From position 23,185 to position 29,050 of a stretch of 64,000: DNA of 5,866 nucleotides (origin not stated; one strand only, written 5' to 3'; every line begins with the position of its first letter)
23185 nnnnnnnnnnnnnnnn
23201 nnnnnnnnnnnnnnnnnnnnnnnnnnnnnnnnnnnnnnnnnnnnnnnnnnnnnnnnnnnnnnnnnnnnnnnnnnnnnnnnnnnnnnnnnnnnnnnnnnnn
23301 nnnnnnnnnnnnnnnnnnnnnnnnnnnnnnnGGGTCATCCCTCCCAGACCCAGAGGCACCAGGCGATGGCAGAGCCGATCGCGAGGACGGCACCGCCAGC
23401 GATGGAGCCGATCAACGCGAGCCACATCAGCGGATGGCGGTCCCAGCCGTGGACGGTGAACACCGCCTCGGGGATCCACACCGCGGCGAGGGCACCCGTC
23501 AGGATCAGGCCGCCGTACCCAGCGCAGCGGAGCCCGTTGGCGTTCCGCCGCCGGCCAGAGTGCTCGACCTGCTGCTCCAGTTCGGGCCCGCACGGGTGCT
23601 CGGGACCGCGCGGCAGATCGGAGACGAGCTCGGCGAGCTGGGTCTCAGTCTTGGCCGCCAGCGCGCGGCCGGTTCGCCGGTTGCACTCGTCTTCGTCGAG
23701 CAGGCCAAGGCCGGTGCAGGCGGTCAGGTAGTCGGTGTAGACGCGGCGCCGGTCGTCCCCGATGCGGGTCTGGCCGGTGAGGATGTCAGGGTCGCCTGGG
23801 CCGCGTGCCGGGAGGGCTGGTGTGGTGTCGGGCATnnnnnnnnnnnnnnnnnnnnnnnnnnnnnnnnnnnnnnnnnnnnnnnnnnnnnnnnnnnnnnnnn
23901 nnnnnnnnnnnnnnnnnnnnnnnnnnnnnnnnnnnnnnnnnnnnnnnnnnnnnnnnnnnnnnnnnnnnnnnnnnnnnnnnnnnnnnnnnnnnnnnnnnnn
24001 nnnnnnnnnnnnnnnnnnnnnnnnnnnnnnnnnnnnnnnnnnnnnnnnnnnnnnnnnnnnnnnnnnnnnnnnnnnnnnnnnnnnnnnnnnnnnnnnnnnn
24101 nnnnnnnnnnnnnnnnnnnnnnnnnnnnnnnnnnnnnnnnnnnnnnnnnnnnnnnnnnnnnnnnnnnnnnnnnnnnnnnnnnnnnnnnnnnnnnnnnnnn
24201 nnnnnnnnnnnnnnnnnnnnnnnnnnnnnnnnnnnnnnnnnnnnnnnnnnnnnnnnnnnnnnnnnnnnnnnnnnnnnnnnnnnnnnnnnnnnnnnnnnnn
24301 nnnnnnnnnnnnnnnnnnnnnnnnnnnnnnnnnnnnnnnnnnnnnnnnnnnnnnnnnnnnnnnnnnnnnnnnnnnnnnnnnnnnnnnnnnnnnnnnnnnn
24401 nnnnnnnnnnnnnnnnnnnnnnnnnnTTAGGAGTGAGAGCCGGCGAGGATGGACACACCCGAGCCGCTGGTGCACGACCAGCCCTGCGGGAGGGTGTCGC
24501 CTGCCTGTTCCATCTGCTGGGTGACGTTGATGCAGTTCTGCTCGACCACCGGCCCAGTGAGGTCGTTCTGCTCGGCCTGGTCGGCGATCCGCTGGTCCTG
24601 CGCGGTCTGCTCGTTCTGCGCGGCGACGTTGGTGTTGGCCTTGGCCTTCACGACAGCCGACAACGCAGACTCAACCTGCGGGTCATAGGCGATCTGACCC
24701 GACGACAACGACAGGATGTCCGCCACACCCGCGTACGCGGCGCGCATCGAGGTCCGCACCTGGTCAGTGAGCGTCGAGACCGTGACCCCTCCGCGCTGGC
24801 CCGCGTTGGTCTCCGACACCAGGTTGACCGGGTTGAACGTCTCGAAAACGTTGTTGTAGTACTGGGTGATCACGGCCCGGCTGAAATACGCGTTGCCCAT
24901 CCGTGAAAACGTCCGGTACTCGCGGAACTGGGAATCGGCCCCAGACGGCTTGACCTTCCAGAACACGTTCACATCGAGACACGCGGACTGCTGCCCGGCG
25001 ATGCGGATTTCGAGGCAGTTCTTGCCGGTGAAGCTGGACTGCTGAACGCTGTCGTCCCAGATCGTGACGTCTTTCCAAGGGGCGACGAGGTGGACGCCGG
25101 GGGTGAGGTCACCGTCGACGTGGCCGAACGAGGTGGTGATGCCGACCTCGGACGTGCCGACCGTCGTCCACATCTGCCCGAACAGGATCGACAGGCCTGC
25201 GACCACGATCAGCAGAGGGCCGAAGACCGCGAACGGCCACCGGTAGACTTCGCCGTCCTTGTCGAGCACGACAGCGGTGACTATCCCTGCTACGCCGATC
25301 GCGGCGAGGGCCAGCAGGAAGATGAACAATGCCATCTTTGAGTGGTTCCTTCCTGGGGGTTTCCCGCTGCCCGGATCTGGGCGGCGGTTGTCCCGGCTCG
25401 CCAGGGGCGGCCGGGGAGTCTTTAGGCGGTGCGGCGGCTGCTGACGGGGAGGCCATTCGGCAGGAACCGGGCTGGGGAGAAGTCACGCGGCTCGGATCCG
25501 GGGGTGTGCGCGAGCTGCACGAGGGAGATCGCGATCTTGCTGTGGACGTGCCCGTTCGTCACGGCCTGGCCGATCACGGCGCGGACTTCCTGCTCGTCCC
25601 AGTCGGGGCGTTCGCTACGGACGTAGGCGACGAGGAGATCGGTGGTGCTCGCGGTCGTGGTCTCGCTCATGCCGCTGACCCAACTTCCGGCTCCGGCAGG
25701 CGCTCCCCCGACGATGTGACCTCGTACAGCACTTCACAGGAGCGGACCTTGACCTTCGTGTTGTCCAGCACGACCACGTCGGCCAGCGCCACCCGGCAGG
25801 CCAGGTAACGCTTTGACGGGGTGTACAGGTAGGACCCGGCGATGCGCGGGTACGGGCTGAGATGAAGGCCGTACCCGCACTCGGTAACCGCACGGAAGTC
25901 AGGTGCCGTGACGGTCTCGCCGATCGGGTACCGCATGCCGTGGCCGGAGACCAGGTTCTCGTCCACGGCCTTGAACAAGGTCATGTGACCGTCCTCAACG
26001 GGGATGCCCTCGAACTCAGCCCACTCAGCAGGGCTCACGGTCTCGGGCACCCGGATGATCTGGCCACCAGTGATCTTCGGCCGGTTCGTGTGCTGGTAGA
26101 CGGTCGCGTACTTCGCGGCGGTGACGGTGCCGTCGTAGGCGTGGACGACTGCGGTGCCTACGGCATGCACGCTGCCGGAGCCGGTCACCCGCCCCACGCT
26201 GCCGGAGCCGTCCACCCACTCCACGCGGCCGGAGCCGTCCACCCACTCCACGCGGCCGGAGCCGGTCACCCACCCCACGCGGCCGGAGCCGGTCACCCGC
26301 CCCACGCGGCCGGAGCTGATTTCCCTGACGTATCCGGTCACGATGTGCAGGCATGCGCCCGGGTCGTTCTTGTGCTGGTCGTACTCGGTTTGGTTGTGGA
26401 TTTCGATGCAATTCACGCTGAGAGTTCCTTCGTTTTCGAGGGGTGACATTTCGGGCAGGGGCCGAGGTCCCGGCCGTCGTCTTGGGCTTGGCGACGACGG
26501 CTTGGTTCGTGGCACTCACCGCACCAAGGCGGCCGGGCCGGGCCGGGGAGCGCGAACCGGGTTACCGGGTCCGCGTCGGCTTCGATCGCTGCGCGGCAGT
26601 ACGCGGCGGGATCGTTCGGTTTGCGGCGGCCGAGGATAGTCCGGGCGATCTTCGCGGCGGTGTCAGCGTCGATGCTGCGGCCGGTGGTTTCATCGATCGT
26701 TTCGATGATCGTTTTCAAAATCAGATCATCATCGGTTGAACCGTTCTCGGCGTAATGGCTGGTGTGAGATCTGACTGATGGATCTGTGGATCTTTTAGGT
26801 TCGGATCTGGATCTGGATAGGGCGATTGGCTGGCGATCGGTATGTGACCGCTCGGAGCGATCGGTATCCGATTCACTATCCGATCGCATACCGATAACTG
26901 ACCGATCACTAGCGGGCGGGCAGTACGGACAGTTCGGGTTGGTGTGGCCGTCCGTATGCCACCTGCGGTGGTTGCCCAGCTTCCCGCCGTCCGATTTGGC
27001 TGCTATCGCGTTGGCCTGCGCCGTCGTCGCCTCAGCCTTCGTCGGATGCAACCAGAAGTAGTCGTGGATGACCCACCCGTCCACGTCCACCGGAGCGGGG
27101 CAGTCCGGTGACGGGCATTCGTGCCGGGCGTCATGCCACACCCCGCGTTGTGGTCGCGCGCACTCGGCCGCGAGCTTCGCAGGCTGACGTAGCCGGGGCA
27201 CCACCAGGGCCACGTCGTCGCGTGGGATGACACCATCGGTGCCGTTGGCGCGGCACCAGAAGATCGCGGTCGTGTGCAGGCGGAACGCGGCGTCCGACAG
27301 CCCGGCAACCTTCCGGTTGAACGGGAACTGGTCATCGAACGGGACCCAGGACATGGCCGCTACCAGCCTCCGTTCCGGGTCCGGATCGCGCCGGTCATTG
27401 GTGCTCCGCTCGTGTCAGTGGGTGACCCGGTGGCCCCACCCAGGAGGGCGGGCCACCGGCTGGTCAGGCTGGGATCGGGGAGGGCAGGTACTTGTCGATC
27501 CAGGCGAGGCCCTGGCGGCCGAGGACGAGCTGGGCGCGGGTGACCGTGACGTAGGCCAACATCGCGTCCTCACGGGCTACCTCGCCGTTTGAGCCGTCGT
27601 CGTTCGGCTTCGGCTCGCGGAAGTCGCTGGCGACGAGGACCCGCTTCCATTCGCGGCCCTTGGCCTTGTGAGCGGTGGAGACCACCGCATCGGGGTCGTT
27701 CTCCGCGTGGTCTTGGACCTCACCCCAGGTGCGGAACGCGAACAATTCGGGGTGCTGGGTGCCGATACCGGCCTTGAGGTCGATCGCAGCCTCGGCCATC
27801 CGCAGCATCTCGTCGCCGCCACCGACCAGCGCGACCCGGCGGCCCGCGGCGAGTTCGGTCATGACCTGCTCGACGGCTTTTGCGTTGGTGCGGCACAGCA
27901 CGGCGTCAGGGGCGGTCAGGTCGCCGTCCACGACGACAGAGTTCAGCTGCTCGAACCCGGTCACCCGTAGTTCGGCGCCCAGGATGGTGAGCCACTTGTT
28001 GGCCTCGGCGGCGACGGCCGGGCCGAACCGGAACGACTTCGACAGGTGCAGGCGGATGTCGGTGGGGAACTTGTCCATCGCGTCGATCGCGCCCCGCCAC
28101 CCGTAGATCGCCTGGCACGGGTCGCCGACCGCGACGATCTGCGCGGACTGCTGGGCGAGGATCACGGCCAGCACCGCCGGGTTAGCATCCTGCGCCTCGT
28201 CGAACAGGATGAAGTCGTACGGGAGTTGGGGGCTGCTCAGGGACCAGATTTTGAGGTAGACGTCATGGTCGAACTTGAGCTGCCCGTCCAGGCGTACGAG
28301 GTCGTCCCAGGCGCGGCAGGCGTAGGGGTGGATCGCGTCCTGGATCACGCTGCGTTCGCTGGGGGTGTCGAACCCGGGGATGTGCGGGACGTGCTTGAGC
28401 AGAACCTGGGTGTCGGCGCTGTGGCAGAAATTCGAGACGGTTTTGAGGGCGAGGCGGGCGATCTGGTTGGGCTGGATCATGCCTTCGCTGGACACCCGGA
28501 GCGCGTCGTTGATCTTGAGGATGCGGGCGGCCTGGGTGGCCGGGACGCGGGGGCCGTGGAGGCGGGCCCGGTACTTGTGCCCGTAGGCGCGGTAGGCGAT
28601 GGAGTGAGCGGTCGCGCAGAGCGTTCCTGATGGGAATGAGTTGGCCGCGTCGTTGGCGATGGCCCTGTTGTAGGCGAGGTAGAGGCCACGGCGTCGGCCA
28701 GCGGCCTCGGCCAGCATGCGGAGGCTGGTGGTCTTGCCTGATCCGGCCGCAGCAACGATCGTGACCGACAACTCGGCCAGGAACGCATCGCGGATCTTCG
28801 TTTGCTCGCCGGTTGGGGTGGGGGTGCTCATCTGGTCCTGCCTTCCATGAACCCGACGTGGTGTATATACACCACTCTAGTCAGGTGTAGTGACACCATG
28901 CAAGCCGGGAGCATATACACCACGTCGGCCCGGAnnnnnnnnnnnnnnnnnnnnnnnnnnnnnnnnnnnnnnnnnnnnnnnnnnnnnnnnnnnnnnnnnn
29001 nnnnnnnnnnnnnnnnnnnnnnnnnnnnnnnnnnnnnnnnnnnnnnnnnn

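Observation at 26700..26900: Iteron-like, AT-richer segment embedded in gene 26413-27354: candidate origin of replication inside its initiator gene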

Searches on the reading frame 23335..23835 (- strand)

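Call 7: search_protein_families(library=pfam, proteins=[window:23335-23835:-], max_evalue=0.01)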
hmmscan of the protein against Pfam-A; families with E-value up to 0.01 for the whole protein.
window:23335-23835:- (166 aa): 1 family
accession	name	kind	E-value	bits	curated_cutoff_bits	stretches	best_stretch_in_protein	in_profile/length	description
PF08044.16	DUF1707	-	5.3e-11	42.8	27.6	1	23-75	1-53/53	DUF1707 SHOCT-like domain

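Call 8: search_protein_families(library=phrogs, proteins=[window:23335-23835:-], max_evalue=0.001)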
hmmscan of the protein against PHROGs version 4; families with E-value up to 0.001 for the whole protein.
window:23335-23835:- (166 aa): 0 families

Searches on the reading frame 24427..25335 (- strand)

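Call 7: search_protein_families(library=pfam, proteins=[window:24427-25335:-], max_evalue=0.01)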
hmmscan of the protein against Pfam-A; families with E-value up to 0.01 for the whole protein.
window:24427-25335:- (302 aa): 1 family
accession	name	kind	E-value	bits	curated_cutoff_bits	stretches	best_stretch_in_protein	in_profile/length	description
PF01145.31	Band_7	-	3.1e-12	47.4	23.6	1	58-244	2-174/176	SPFH domain / Band 7 family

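Call 8: search_protein_families(library=phrogs, proteins=[window:24427-25335:-], max_evalue=0.001)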
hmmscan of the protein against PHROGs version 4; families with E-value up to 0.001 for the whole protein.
window:24427-25335:- (302 aa): 1 family
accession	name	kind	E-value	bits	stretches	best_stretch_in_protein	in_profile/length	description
phrog_200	-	other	3.1e-27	96.7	1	1-293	43-353/379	lipoprotein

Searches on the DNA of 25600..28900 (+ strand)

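Call 9: search_dna_similar(query=window:25600-28900:+, collection=phages, mode=near, max_rows=30)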
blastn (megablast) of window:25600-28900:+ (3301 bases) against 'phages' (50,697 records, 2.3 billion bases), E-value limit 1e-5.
No match.

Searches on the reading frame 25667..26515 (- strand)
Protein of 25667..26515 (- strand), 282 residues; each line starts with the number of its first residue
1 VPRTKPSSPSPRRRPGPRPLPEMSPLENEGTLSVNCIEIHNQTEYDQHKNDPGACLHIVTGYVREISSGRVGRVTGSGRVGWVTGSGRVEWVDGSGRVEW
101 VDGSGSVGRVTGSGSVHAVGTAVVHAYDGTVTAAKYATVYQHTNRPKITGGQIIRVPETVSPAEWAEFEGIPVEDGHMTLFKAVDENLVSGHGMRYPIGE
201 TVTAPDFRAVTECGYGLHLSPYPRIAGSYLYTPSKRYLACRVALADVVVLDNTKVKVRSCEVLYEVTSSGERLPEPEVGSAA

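Call 7: search_protein_families(library=pfam, proteins=[window:25667-26515:-], max_evalue=0.01)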
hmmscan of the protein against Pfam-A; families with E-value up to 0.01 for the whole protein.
window:25667-26515:- (282 aa): 1 family
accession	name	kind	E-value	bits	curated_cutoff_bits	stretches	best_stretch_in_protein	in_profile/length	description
PF24703.2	DUF7666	-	7.6e-09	36.4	27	1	178-268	1-89/95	Domain of unknown function (DUF7666)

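Call 8: search_protein_families(library=phrogs, proteins=[window:25667-26515:-], max_evalue=0.001)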
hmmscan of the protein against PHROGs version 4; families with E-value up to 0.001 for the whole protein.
window:25667-26515:- (282 aa): 1 family
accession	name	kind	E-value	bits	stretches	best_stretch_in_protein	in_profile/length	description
phrog_15773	-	unknown function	2.9e-18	67.3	1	87-262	88-270/288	-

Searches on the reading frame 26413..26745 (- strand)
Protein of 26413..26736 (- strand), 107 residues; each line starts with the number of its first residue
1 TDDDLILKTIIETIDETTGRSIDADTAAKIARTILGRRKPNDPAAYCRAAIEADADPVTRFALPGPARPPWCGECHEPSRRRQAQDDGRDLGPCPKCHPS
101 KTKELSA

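Call 60: search_protein_families(library=pfam, proteins=[window:26413-26736:-], max_evalue=10)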
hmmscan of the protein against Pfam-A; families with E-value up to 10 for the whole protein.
window:26413-26736:- (107 aa): 4 families
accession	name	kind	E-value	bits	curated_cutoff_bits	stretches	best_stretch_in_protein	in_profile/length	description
PF14522.11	Cytochrome_C7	-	0.01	16.1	24.8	1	56-98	43-66/67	Cytochrome c7 and related cytochrome c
PF22113.1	Mtrc-MtrF_II-IV_dom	-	0.1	12.6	30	1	72-103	9-40/176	Outer membrane cytochrome MtrC/MtrF-like, domains II/IV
PF18509.6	MCR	-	0.1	12.6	30.4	1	87-98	13-24/30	Magnetochrome domain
PF09723.15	Zn_ribbon_8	-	2.1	8.9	34.4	1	72-103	8-38/41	Zinc ribbon domain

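Call 90: predict_structure(alignment_id=A4)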
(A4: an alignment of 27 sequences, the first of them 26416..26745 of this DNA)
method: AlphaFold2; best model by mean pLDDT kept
length: 110 residues; sequences in the alignment: 27
mean_pLDDT: 80.7   pTM: 0.56
mean pLDDT of the five models: 80.7, 79.6, 79.4, 77.7, 76.2
residues with pLDDT >= 90: 38; 70-90: 52; 50-70: 17; < 50: 3
segments of 3 or more residues with pLDDT < 50: none
pLDDT, mean of each block of 10 residues (from residue 1): 76 92 88 91 91 89 74 76 73 77 60
secondary structure, 60 per line:
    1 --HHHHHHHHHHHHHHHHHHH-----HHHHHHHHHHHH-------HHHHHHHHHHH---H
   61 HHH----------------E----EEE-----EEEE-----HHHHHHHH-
elements in order: H3-21 H27-38 H46-56 H60-63 E85-87 E93-96 H102-109
